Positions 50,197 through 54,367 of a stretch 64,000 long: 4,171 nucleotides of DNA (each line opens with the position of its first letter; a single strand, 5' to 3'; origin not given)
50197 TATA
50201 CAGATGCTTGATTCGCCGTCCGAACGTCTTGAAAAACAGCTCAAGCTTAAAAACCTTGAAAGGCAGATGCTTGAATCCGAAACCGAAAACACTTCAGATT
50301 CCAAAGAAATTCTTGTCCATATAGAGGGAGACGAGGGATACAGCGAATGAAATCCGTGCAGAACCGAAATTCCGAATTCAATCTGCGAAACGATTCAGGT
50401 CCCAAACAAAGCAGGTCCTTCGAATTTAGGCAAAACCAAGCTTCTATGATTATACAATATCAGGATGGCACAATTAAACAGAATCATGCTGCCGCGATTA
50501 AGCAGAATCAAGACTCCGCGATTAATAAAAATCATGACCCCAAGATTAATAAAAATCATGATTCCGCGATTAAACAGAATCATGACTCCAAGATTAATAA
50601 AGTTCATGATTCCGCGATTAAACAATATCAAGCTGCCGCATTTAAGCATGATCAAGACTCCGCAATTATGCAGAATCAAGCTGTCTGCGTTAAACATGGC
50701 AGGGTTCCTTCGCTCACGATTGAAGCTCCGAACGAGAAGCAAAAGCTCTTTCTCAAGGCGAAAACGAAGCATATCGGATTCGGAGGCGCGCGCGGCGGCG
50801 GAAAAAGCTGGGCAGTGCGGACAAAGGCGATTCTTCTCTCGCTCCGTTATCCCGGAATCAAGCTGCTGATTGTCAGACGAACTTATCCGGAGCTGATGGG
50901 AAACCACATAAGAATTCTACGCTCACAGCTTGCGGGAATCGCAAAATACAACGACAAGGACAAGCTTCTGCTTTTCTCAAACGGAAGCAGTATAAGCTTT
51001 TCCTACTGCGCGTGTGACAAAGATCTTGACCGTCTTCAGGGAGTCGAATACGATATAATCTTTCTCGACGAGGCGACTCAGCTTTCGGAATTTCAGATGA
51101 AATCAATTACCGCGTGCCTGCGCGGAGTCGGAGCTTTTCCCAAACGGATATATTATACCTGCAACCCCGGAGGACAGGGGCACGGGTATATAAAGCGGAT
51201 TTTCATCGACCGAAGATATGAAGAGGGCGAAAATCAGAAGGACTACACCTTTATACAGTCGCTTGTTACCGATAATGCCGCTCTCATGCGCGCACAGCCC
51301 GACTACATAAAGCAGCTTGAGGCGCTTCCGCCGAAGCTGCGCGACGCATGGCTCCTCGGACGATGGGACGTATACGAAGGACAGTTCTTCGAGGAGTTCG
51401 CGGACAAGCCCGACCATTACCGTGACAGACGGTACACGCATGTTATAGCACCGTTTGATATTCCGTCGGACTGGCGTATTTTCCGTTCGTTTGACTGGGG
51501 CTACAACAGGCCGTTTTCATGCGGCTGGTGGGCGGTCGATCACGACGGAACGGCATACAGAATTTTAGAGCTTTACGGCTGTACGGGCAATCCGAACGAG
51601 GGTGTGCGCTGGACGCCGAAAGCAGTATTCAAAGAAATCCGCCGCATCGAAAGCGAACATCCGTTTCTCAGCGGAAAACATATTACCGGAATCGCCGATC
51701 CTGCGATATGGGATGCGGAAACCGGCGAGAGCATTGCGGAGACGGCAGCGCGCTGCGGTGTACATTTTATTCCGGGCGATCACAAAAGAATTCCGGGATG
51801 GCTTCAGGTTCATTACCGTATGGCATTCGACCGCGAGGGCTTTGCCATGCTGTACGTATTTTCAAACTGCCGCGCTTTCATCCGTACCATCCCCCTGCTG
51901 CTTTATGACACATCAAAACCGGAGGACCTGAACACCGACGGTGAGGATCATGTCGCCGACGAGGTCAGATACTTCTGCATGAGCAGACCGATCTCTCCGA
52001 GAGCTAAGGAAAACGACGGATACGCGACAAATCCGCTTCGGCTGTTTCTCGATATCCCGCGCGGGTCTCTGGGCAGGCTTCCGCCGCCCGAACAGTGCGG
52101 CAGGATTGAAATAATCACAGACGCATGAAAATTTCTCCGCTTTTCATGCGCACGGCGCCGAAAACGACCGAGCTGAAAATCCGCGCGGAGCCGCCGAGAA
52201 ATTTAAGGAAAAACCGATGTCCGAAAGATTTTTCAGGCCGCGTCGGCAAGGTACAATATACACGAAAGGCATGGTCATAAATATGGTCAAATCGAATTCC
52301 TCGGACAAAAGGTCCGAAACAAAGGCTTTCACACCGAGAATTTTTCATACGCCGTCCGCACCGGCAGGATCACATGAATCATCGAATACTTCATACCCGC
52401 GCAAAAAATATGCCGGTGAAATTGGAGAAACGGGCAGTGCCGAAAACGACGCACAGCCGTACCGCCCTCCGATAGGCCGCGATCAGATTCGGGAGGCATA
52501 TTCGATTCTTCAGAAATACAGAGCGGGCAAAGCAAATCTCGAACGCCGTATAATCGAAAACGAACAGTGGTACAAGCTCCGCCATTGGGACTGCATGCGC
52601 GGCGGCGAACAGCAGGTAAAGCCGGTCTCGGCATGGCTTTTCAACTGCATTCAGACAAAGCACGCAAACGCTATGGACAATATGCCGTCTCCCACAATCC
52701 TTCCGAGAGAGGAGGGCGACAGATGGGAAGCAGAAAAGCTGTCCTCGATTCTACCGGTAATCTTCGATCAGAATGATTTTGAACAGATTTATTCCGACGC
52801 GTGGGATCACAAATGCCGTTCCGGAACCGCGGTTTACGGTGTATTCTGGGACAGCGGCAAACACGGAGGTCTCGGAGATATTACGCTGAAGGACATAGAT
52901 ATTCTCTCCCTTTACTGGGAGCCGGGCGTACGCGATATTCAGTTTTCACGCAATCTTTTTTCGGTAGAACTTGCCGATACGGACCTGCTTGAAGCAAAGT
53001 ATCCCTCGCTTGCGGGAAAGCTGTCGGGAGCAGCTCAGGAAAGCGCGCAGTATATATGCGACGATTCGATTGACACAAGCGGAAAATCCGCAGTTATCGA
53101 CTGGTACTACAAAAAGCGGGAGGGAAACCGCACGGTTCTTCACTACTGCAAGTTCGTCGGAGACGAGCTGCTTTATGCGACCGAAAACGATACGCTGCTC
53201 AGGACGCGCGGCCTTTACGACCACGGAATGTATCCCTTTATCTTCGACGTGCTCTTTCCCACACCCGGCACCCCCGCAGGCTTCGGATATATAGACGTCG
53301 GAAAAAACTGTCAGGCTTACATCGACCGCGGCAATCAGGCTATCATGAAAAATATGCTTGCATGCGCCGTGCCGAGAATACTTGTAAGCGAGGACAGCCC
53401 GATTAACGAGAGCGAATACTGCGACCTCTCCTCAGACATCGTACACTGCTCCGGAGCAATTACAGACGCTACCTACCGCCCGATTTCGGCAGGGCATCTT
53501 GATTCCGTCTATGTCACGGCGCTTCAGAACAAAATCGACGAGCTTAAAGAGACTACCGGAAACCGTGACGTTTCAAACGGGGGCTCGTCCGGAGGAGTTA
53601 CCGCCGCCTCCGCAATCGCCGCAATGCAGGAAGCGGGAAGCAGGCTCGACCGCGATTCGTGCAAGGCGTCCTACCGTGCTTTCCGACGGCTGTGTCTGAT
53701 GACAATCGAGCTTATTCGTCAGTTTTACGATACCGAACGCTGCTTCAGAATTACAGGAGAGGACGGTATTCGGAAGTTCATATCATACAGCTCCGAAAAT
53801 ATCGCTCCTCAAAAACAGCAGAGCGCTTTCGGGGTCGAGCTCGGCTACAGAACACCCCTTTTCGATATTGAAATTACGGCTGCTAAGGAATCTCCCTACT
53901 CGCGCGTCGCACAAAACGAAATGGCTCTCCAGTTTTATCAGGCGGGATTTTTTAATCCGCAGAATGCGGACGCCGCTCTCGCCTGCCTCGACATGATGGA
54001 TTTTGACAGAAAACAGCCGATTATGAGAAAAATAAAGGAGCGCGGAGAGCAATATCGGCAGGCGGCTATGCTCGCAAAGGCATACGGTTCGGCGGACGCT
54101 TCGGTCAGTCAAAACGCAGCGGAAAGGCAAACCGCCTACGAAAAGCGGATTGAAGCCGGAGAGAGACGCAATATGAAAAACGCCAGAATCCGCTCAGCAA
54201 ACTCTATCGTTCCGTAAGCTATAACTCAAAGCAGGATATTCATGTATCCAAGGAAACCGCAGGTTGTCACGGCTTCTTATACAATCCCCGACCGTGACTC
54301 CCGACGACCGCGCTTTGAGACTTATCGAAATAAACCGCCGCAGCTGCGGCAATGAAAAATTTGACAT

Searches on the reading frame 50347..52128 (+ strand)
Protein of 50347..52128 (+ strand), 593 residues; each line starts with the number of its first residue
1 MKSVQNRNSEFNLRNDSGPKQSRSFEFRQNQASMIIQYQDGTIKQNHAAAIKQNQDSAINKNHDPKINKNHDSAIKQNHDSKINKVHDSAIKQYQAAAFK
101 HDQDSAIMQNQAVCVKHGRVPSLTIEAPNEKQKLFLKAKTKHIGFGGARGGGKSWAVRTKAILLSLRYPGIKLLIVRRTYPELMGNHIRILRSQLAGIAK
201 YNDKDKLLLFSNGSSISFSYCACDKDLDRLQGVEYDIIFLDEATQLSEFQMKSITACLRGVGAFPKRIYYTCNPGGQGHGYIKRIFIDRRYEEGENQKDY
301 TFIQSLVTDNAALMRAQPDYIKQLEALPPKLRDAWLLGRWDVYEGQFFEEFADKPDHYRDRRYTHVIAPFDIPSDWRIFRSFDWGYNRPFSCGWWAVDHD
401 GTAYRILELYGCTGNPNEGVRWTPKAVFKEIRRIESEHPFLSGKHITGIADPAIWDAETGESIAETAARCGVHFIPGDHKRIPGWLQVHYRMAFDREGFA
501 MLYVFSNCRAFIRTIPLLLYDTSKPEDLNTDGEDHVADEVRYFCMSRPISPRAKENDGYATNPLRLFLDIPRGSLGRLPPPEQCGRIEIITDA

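Call 68: search_dna_similar(query=window:50347-52128:+, collection=phages, mode=protein, max_rows=10)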
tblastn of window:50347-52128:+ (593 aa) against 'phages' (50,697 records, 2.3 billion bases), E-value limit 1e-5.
Records with a match: 1127; places in all: 1128; records where one place covers at least 80% of the query: 5.
Best place of each record, by identity: 60-80% 1; <60% 1126.
By first word of the organism name: Pseudomonas 385; Escherichia 121; Arthrobacter 72; Salmonella 65; Vibrio 45; Xanthomonas 40; Klebsiella 40; Stenotrophomonas 38; Achromobacter 29; Acinetobacter 25; and 61 more.
By host as written in the record: Pseudomonas aeruginosa 129; - 95; Pseudomonas aeruginosa PAO1 58; Arthrobacter sp. ATCC 21022 54; Escherichia coli 44; Stenotrophomonas maltophilia 19; Pseudomonas syringae pv. actinidiae 18; Pseudomonas sp. 17; and 309 more.
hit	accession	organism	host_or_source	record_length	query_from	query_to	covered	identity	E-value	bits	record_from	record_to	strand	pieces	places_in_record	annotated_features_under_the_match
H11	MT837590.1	Bacteriophage sp.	human fecal samples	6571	120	556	74%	63.8%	0e+0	625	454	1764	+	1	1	record has no annotation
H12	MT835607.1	Bacteriophage sp.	human fecal samples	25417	119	585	79%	58.7%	0e+0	597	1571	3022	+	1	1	record has no annotation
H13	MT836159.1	Bacteriophage sp.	human fecal samples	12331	112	566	77%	40.6%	5e-95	324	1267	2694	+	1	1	record has no annotation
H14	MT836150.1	Bacteriophage sp.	human fecal samples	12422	120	552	73%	42.4%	1e-101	343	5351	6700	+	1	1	record has no annotation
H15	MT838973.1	Bacteriophage sp.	human fecal samples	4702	122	566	75%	40.8%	4e-92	315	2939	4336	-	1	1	record has no annotation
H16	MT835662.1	Bacteriophage sp.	human fecal samples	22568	115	557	75%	40.7%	2e-89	308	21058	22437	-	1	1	record has no annotation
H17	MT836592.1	Bacteriophage sp.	human fecal samples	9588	123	555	73%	41.4%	5e-95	324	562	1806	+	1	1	record has no annotation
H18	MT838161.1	Bacteriophage sp.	human fecal samples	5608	128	554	72%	41.4%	2e-92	316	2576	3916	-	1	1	record has no annotation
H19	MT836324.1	Bacteriophage sp.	human fecal samples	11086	110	551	75%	39.7%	3e-88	305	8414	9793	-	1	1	record has no annotation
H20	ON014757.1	Pseudanabaena phage Pam5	Pseudanabaena sp.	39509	123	557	73%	34.8%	3e-68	246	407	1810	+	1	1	terminase large subunit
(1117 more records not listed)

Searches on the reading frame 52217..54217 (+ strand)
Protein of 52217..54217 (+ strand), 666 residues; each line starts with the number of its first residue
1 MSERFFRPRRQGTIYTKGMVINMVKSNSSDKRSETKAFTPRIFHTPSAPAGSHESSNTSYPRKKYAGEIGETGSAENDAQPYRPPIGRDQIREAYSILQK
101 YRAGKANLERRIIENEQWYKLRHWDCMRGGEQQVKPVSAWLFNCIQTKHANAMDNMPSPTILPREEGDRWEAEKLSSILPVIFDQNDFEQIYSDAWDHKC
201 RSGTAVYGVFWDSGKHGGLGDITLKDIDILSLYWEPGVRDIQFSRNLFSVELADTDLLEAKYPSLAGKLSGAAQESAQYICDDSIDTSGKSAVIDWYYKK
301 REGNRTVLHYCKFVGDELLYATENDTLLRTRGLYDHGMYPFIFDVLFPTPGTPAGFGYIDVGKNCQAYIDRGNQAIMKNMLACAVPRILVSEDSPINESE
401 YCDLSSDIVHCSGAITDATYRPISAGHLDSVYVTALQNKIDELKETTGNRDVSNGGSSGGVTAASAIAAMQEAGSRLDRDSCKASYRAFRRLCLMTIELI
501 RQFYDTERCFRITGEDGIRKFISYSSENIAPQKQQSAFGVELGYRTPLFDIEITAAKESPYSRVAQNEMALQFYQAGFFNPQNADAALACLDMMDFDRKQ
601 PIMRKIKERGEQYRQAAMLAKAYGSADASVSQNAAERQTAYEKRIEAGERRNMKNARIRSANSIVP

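Call 16: search_protein_families(library=pfam, proteins=[window:52217-54217:+], max_evalue=0.001)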
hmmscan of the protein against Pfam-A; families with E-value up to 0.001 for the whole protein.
window:52217-54217:+ (666 aa): 2 families
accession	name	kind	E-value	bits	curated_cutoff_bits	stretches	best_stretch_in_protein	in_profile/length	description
PF16510.12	P22_portal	-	2e-32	112.9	26.1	2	427-639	374-575/594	Phage P22-like portal protein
PF23899.1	SU10_portal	-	0.00022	20.3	30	0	324-515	309-489/593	Phage SU10 portal protein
